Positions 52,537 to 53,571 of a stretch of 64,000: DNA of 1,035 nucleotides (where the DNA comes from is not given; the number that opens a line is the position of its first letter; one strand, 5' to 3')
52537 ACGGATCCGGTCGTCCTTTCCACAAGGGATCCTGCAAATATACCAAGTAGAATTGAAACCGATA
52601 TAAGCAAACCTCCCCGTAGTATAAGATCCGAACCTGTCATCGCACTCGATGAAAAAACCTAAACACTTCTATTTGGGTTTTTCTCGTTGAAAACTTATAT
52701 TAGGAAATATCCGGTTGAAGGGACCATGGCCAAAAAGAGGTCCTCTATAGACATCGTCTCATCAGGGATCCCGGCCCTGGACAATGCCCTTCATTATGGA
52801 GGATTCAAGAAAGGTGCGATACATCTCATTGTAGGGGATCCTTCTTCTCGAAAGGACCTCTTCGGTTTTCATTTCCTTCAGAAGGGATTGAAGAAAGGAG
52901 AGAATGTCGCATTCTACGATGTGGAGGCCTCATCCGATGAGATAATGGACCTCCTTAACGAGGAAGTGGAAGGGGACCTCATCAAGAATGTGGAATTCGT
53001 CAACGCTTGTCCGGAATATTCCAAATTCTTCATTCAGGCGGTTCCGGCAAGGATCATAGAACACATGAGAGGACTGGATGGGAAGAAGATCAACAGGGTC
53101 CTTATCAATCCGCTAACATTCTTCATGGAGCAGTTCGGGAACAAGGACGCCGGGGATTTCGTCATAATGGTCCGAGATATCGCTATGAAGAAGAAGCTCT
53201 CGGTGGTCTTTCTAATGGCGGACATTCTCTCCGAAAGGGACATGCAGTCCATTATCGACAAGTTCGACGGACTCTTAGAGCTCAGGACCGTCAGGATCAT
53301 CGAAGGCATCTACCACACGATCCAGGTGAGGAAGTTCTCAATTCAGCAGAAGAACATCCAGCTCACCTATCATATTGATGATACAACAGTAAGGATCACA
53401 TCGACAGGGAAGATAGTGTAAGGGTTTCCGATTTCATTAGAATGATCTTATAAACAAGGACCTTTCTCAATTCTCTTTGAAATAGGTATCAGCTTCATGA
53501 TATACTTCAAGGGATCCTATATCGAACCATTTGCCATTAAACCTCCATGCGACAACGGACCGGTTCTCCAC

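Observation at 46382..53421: Candidate undescribed system: four pilin-like or anchor-like proteins, two giant orphan proteins and a KaiC-fold pseudo-ATPase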

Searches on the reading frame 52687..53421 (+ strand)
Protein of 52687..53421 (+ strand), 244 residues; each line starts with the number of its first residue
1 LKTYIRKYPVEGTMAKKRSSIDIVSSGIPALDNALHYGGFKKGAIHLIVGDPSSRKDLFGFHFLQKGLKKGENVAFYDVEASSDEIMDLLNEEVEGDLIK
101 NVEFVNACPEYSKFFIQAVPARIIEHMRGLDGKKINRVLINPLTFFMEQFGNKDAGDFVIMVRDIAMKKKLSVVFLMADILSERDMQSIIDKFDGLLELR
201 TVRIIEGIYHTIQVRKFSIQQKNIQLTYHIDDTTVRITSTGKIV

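Call 4: search_protein_families(library=pfam, proteins=[window:52687-53421:+], max_evalue=1)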
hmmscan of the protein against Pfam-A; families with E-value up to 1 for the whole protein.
window:52687-53421:+ (244 aa): 5 families
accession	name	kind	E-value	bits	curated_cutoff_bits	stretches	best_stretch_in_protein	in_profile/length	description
PF06745.19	ATPase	-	1.1e-11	45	26.6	1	24-239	1-228/231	KaiC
PF00154.27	RecA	-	5.6e-08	33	27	1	16-84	25-93/262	recA bacterial DNA recombination protein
PF24667.1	MORN_DRC7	-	0.0038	17.5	26.8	1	148-235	118-195/283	Dynein regulatory complex subunit 7 MORN domain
PF05625.17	PAXNEB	-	0.058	12.9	28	1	11-88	6-83/366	PAXNEB protein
PF02514.21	CobN-Mg_chel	-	0.2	9.9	24.5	1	4-41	465-502/1090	CobN/Magnesium Chelatase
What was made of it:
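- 52726..53421 (+): Gene E, a KaiC/RecA-fold protein of 231 aa from ATG 52726 (the ORF is open from TTG 52687). It has non-canonical nucleotide-site motifs and is a doubtful member of the module. PF06745 at 45 bits (call 4).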

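Call 8: search_protein_families(library=ncbifam, proteins=[window:52687-53421:+], max_evalue=0.1)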
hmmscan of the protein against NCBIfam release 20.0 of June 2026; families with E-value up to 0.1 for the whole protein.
window:52687-53421:+ (244 aa): 13 families
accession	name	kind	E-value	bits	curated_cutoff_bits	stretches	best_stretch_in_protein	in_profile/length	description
NF006799.0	PRK09302.1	equivalog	5e-13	48.4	408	1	9-223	240-468/515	circadian clock protein KaiC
TIGR03880.1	KaiC_arch_3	hypoth_equivalog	6.6e-12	45.4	249.45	1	27-183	1-155/224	KaiC domain-containing protein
TIGR03881.1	KaiC_arch_4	hypoth_equivalog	1.3e-09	38.1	247.8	1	24-88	3-66/231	KaiC domain-containing protein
NF004723.0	PRK06067.1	subfamily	1e-07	31.7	194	1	14-229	6-226/243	flagellar accessory protein FlaH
TIGR02012.1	tigrfam_recA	equivalog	9.9e-07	28.4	325.3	1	16-85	28-97/321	recombinase RecA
TIGR03877.1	thermo_KaiC_1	hypoth_equivalog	7.1e-06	25.7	307.25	1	23-81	3-60/238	KaiC domain-containing protein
NF052589.1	ArlH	equivalog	4.5e-05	23.3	215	1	31-225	9-208/229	archaellum protein ArlH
TIGR02655.1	circ_KaiC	equivalog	0.00011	21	546.25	1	7-86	228-306/484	circadian clock protein KaiC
NF006306.0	PRK08506.1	equivalog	0.00065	18.4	596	1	21-87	172-236/472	replicative DNA helicase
NF004629.0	PRK05973.1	equivalog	0.0039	16.2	156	1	38-94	59-115/237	DNA helicase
NF007072.0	PRK09519.1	equivalog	0.0055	15.1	1024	1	16-84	33-101/790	intein-containing recombinase RecA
TIGR02237.1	recomb_radB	equivalog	0.023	14.5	172.4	1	34-107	3-76/210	DNA repair and recombination protein RadB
NF006861.0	PRK09361.1-1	equivalog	0.048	13.2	278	1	23-97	4-77/235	DNA repair and recombination protein RadB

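Call 22: search_solved_structures(query=window:52687-53421:+, max_evalue=0.01, show_alignments=3)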
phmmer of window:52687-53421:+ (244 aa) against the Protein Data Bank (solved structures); distinct sequences matched with E-value up to 0.01: 45.
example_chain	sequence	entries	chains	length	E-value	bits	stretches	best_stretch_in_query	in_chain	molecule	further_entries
3cmu_A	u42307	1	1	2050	7.1e-26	94.4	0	19-86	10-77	Protein recA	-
3cmt_A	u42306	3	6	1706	2.1e-21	79.8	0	19-86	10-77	Protein recA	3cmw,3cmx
3cmv_A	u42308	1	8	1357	6.4e-17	65.1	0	19-86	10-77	Protein recA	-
8zn5_B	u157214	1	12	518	1.3e-14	57.6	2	20-181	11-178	KaiC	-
8zn7_D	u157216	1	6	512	4e-07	33.1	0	8-86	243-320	KaiC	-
5jwq_A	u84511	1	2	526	1.3e-06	31.4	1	7-86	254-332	Circadian clock protein kinase KaiC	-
7dy1_A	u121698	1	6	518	1.5e-06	31.2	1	7-86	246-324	Circadian clock protein kinase KaiC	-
4o0m_A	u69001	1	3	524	1.6e-06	31.1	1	7-86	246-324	Circadian clock protein kinase KaiC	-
8db3_A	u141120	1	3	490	2.7e-06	30.3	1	23-88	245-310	Circadian clock protein KaiC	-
8zn6_F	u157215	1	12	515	3.9e-06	29.8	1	8-87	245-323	KaiC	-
8fwi_A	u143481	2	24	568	4.4e-06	29.7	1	23-87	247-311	Circadian clock protein KaiC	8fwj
8dba_A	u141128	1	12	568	4.5e-06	29.6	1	23-88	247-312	Circadian clock protein KaiC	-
8jon_A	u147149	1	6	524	1.4e-05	28.1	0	8-87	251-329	Circadian clock oscillator protein KaiC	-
8amd_A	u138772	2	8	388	2.7e-05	27.1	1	18-84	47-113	Protein RecA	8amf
2w0m_A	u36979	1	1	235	3.2e-05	26.9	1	24-88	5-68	SSO2452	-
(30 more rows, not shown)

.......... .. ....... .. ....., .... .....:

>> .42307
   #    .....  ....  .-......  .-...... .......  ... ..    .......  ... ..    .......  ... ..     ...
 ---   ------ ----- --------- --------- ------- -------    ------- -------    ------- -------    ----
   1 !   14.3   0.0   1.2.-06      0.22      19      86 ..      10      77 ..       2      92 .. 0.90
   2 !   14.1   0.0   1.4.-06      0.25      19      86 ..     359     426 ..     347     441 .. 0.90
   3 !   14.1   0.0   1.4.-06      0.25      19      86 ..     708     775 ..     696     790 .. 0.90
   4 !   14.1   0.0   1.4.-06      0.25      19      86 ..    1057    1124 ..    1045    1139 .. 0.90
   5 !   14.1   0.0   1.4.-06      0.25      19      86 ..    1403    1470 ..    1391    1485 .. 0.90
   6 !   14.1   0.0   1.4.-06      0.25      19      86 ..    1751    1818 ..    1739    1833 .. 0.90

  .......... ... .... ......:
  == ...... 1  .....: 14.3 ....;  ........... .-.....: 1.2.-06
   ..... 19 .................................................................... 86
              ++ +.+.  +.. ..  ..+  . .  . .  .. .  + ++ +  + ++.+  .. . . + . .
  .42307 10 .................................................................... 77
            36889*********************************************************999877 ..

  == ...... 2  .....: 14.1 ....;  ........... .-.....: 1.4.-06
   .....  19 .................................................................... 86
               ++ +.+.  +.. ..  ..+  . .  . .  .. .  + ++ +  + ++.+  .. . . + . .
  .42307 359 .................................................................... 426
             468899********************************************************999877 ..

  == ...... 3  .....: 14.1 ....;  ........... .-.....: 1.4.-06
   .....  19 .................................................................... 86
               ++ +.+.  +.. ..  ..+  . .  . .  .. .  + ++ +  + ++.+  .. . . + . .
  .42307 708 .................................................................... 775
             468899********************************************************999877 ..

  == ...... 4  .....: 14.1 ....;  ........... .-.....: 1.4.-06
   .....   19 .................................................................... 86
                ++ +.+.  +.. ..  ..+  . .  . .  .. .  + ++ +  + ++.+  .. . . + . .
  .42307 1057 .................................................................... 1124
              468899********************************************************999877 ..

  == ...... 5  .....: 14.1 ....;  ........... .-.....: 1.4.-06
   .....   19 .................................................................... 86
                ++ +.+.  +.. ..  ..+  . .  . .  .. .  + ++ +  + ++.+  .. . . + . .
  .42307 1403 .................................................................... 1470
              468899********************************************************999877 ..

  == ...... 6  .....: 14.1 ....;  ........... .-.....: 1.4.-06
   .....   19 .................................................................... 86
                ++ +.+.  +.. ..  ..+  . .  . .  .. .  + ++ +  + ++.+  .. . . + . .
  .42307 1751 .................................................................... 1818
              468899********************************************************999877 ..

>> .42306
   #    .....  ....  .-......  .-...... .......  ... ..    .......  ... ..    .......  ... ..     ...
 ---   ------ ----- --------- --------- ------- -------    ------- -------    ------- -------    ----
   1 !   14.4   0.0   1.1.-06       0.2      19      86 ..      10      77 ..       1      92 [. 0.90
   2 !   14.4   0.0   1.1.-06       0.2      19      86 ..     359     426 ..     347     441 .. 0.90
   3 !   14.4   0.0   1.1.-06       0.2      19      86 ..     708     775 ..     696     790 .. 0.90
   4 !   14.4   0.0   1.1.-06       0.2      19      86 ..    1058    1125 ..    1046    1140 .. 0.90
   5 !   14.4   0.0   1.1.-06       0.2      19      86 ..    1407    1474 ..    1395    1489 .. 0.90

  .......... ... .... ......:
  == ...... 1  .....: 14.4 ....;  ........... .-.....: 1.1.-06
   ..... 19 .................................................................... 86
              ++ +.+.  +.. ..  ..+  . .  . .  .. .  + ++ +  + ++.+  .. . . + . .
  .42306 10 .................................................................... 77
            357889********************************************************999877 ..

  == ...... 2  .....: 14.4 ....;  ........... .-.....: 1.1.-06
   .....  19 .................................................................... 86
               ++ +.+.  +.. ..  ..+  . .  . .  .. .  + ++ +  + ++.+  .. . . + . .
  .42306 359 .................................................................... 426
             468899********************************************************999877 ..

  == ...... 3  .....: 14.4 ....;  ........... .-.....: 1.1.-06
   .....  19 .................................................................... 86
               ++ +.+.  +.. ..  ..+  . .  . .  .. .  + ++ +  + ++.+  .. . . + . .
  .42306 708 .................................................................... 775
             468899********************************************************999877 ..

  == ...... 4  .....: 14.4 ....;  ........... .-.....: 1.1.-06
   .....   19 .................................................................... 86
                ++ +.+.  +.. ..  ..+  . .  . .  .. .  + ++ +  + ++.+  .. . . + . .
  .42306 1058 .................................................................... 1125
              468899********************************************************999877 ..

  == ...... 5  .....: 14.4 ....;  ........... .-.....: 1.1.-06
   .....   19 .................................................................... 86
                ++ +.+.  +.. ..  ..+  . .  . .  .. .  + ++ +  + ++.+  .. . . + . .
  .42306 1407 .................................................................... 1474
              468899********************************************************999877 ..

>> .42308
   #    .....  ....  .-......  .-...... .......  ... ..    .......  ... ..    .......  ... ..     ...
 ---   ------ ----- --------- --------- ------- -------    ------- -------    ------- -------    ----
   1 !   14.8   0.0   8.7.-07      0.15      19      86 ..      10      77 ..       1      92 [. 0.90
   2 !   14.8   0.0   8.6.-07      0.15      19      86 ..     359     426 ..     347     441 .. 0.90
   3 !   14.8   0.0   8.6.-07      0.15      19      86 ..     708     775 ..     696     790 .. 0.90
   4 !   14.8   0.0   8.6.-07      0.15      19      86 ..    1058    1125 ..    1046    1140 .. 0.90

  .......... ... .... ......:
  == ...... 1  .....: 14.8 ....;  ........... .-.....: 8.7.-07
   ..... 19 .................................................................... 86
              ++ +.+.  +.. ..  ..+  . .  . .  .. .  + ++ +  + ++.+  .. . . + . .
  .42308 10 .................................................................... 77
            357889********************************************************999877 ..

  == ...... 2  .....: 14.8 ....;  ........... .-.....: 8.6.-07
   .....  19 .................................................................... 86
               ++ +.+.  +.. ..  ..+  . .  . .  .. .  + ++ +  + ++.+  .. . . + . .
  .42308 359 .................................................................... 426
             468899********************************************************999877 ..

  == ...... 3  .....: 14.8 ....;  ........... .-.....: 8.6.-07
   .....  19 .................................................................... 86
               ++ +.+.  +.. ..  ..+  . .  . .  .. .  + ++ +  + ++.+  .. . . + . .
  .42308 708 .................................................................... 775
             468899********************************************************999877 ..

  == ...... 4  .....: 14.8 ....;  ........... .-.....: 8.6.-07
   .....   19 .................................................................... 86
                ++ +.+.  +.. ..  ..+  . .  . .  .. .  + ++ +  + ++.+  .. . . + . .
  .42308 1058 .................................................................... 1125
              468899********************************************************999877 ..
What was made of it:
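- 52726..53421 (+): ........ aligns with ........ of RecA (call 22).
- Checked: Its P-loop is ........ where RecA has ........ (calls 4, 22).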

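Call 75: find_homologous_proteins(query=window:52687-53421:+, max_evalue=1e-10)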
Query window:52687-53421:+ (244 aa): 55 proteins with E <= 1e-10 among 321 candidates.
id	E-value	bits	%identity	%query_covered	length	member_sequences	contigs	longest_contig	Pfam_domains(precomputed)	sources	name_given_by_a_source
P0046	1.3e-145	501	100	95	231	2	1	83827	PF06745.20,PF00154.28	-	-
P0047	2.1e-123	428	82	95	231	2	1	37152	PF06745.20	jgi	jgi:archaellum biogenesis ATPase FlaH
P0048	4.3e-121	421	82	95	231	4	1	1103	PF06745.20,PF00154.28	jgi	jgi:KaiC/GvpD/RAD55 family RecA-like ATPase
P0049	1.5e-114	399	78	95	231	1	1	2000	PF06745.20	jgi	jgi:KaiC/GvpD/RAD55 family RecA-like ATPase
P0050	1.2e-112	393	77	95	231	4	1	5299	PF06745.20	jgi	-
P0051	3.2e-112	392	77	95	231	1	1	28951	PF06745.20,PF00154.28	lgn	-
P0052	5.6e-112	391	74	95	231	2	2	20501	PF06745.20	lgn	-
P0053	6.7e-112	391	76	95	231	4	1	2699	PF06745.20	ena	-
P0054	2.0e-108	379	72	95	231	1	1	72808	PF06745.20,PF23442.2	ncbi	ncbi:MAG: RAD55 family ATPase [Thermoplasmatota archaeon]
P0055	5.9e-106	371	71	95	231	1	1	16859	PF06745.20,PF23442.2,PF00154.28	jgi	jgi:KaiC/GvpD/RAD55 family RecA-like ATPase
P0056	1.9e-105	370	71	95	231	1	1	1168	PF06745.20,PF23442.2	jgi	-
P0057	2.2e-105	369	70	95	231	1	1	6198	PF06745.20,PF23442.2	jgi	jgi:KaiC/GvpD/RAD55 family RecA-like ATPase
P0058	1.5e-104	367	72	95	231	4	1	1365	PF06745.20,PF23442.2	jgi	jgi:KaiC/GvpD/RAD55 family RecA-like ATPase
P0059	2.4e-104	366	71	95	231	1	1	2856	PF06745.20,PF23442.2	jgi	jgi:KaiC/GvpD/RAD55 family RecA-like ATPase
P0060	1.9e-103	363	73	95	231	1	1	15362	PF06745.20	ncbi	-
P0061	5.0e-103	362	72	95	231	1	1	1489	PF06745.20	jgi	jgi:KaiC/GvpD/RAD55 family RecA-like ATPase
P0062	1.1e-102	360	69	95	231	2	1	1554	PF06745.20,PF23442.2,PF00154.28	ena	-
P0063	3.3e-102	359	74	91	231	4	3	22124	PF06745.20,PF23442.2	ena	-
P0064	8.1e-101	354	68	95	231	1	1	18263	PF06745.20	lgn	-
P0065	9.7e-101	354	67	95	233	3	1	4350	PF06745.20,PF23442.2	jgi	jgi:KaiC/GvpD/RAD55 family RecA-like ATPase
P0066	1.7e-100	353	70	91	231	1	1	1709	PF06745.20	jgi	jgi:KaiC/GvpD/RAD55 family RecA-like ATPase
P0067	3.0e-100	353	68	95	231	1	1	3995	PF06745.20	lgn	-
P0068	1.7e-98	347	68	95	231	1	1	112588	PF06745.20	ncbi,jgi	ncbi:MAG: RAD55 family ATPase [Thermoplasmatota archaeon]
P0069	1.7e-98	347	67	95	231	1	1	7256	PF06745.20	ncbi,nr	ncbi:MAG: RAD55 family ATPase [Candidatus Thermoplasmatota archaeon]|nr:RAD55 family ATPase [Candida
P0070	1.4e-97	344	70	91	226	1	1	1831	PF06745.20,PF00154.28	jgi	jgi:KaiC/GvpD/RAD55 family RecA-like ATPase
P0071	6.6e-97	342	70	91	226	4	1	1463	PF06745.20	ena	-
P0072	8.5e-97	341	68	95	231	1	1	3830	PF06745.20,PF23442.2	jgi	-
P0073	1.6e-96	340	68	91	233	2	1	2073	PF06745.20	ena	-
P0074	1.7e-95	337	70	91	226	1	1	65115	PF06745.20,PF00154.28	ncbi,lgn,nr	ncbi:MAG: ATPase domain-containing protein [Candidatus Thermoplasmatota archaeon]|nr:ATPase domain-c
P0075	7.1e-95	335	64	95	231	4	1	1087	PF06745.20,PF23442.2,PF00154.28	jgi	-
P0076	1.6e-92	327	66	91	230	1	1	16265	PF06745.20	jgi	-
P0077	2.2e-91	324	65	95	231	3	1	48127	PF06745.20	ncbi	ncbi:MAG: RAD55 family ATPase [Thermoplasmatota archaeon]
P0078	7.2e-87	309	62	91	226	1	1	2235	PF06745.20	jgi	-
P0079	2.0e-77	278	59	93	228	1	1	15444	PF06745.20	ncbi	ncbi:MAG: RAD55 family ATPase [Thermoplasmatota archaeon]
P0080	6.9e-77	276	56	95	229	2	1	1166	PF06745.20,PF23442.2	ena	-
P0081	1.4e-76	275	59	91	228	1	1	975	PF06745.20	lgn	-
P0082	2.1e-74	268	55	91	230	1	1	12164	PF06745.20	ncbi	-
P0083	6.9e-74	266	54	98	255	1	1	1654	PF06745.20,PF23442.2,PF00154.28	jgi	jgi:KaiC/GvpD/RAD55 family RecA-like ATPase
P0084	8.3e-74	266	56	95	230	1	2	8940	PF06745.20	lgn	-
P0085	3.6e-73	264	56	94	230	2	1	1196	PF06745.20,PF23442.2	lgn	-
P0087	1.2e-72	262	55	91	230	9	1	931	PF06745.20,PF23442.2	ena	-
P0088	1.7e-72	262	56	91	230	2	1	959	PF06745.20,PF23442.2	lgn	-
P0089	8.0e-72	260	60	90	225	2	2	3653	PF06745.20,PF23442.2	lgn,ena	-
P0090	1.1e-71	259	54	91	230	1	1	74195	PF06745.20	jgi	jgi:archaellum biogenesis ATPase FlaH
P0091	3.0e-71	258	56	89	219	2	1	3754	PF06745.20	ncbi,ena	-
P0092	5.2e-71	257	59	91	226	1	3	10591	PF06745.20,PF23442.2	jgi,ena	-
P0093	1.9e-70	255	54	91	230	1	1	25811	PF06745.20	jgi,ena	-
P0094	3.5e-70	254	54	91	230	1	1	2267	PF06745.20,PF23442.2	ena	-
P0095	5.2e-69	250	54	91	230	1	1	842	PF06745.20,PF00154.28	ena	-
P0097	2.3e-66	242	49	91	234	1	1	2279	PF06745.20,PF23442.2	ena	-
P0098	1.6e-65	239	50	91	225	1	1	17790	PF06745.20,PF05625.18,PF23442.2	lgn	-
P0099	1.6e-63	232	57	80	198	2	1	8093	PF06745.20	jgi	-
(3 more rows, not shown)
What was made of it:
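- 52726..53421 (+): The family has 55 clusters, typically 231 aa (call 75).
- Checked: E most likely starts at ATG 52726, because the family is typically 231 aa long (call 75).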

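Call 76: find_encoding_contigs(protein=P0090, flank=10000, max_places=1)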
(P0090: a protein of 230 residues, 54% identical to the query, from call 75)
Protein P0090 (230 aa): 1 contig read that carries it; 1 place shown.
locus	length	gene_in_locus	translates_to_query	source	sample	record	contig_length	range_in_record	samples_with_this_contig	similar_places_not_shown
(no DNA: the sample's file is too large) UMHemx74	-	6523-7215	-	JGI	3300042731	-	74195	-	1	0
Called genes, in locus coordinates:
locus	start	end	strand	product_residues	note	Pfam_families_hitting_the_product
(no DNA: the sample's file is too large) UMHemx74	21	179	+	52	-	-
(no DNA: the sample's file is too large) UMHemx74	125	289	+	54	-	-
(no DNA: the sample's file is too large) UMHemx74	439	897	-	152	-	PF12802:MarR_2 (faint), PF13404:HTH_AsnC-type, PF13412:HTH_24, PF08279:HTH_11 (weak), PF01037:AsnC_trans_reg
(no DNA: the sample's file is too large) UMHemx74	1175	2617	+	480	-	PF02754:CCG, PF13183:Fer4_8, PF13187:Fer4_9 (weak), PF13237:Fer4_10 (weak), PF13534:Fer4_17 (weak)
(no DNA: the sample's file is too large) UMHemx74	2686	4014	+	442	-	PF00310:GATase_2, PF13522:GATase_6 (faint)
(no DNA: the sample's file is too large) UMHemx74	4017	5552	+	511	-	PF00037:Fer4 (faint), PF14697:Fer4_21 (weak), PF04898:Glu_syn_central (faint), PF01645:Glu_synthase, PF00478:IMPDH (weak)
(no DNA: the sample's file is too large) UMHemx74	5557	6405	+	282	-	PF01493:GXGXG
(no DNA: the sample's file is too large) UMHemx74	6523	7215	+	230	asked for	PF06745:ATPase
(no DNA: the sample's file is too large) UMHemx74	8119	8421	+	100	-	-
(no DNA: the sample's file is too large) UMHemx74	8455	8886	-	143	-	PF00254:FKBP_C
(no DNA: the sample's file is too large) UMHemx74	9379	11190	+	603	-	PF01011:PQQ (faint), PF13360:PQQ_2, PF13570:Beta-prop_ACSF4, PF25292:Beta-prop_CGLA (faint), PF13570:Beta-prop_ACSF4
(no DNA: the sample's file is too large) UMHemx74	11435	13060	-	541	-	-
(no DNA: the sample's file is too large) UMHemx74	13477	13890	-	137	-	-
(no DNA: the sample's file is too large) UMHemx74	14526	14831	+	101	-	-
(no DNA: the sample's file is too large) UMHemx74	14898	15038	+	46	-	-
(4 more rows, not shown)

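Call 77: find_encoding_contigs(protein=P0068, flank=10000, max_places=1)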
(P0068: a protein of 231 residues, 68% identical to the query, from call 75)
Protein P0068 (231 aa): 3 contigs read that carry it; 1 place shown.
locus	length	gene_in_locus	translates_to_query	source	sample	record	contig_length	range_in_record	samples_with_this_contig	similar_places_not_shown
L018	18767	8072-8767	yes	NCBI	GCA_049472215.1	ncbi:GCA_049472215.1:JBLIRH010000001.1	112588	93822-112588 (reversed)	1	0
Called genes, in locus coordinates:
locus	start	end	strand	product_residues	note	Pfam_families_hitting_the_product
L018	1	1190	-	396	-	?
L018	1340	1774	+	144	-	PF01402:RHH_1 (faint), PF17723:RHH_8 (faint), PF23434:DUF7120 (faint)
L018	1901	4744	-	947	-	PF22352:K319L-like_PKD (faint), PF07705:CARDB, PF18911:PKD_4, PF00801:PKD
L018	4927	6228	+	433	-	PF13167:GTP-bdg_N, PF16360:GTP-bdg_M, PF01926:MMR_HSR1, PF00009:GTP_EFTU (weak)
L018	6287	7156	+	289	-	PF00483:NTP_transferase, PF12804:NTP_transf_3 (weak)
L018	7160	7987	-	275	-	-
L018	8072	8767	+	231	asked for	PF06745:ATPase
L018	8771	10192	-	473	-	PF05048:NosD, PF13229:Beta_helix, PF05048:NosD, PF13229:Beta_helix (weak)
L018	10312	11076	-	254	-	-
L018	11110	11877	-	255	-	PF00483:NTP_transferase, PF01128:IspD (weak), PF12804:NTP_transf_3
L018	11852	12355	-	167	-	PF22784:PTP-SAK, PF22785:Tc-R-P, PF00782:DSPc, PF22741:PTP-NADK, PF00102:Y_phosphatase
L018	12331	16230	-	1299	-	PF09136:Glucodextran_B (faint), PF13750:Big_3_3 (faint), PF17957:Big_7 (faint), PF19077:Big_13 (faint), PF27332:TP_0781 (faint)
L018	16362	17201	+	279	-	PF04055:Radical_SAM (weak)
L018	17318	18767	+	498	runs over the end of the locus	-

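Call 114: search_protein_families(library=padloc, proteins=[window:52726-53421:+], max_evalue=0.01)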
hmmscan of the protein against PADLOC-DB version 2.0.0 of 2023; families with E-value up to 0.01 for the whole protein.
window:52726-53421:+ (231 aa): 0 families

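Call 115: search_protein_families(library=phrogs, proteins=[window:52726-53421:+], max_evalue=0.01)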
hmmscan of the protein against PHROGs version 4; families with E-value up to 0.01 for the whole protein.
window:52726-53421:+ (231 aa): 3 families
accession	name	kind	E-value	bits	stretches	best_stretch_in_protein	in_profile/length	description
phrog_97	-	other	2.5e-09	37.9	1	6-72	45-117/506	UvsX-like recombinase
phrog_8337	-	DNA, RNA and nucleotide metabolism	7.2e-05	23.3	1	7-72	46-112/273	DNA repair protein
phrog_19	-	DNA, RNA and nucleotide metabolism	0.00022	21.2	1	8-75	332-398/621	DnaB-like replicative helicase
